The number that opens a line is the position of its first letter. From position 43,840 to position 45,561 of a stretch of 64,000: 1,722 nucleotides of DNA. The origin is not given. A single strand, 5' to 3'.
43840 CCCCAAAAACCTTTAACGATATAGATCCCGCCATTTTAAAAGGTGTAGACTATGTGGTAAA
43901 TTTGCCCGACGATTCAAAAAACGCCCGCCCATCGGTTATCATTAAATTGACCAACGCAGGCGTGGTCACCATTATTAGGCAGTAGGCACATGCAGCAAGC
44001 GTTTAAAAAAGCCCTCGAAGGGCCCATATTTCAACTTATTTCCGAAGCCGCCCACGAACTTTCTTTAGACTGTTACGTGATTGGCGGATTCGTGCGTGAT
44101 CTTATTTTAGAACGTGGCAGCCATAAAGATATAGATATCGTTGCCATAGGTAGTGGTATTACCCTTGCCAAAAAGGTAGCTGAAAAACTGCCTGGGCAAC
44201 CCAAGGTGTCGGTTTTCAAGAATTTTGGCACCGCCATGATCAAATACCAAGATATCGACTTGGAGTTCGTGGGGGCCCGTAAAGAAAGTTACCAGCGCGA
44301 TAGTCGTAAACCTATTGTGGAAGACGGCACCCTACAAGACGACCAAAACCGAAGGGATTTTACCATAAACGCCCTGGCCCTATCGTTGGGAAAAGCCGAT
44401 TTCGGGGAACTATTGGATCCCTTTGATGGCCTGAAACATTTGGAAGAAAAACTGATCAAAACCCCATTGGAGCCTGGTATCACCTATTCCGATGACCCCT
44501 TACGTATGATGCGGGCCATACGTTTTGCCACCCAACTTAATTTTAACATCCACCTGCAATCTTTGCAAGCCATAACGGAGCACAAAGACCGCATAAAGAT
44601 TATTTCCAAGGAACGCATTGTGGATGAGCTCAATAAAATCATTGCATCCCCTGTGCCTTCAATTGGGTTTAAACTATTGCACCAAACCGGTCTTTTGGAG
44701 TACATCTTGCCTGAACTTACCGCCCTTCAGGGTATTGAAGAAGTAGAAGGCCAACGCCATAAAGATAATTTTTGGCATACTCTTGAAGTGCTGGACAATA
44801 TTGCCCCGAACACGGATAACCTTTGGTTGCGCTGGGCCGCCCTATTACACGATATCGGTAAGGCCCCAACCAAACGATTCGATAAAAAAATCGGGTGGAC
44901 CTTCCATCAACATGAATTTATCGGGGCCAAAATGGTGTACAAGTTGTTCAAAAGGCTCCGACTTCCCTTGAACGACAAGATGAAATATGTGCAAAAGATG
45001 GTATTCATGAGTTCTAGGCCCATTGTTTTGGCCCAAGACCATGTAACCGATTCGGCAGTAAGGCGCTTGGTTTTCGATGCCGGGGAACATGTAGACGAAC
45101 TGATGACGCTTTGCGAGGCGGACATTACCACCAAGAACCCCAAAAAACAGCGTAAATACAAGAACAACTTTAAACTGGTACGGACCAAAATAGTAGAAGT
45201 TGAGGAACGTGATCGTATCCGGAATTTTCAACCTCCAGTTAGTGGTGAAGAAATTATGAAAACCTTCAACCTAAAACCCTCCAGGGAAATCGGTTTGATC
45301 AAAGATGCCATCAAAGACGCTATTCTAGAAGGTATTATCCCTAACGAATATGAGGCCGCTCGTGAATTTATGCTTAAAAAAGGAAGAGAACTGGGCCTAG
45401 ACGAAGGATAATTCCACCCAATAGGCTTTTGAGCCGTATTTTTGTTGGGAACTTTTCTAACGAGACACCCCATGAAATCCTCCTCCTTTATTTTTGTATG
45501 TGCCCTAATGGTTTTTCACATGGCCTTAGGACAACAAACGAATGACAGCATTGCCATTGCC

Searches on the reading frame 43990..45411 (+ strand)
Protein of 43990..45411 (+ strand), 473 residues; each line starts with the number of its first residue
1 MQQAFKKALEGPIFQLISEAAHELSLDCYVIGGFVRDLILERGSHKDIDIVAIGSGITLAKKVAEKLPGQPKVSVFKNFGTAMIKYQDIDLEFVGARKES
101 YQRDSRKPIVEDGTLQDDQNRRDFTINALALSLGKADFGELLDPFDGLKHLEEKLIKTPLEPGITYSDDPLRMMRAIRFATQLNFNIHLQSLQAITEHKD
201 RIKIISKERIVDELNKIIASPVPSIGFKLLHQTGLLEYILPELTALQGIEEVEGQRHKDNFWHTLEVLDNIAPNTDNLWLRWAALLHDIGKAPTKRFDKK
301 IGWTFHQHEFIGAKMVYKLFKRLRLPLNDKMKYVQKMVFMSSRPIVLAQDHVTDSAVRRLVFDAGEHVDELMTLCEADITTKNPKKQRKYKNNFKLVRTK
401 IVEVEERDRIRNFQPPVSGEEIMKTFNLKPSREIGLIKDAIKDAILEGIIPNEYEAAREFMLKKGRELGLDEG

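Call 49: search_protein_families(library=pfam, proteins=[window:43990-45411:+], max_evalue=0.00001)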
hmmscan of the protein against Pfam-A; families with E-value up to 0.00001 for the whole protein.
window:43990-45411:+ (473 aa): 3 families
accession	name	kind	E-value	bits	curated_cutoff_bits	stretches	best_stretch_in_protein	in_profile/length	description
PF01743.26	PolyA_pol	-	2.5e-23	83.2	23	1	28-156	1-125/126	Poly A polymerase head domain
PF12627.12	PolyA_pol_RNAbd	-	2.6e-21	75.6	22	1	184-245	1-62/64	Probable RNA and SrmB- binding site of polymerase A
PF01966.28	HD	-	4.5e-12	46.7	22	1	263-354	4-93/116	HD domain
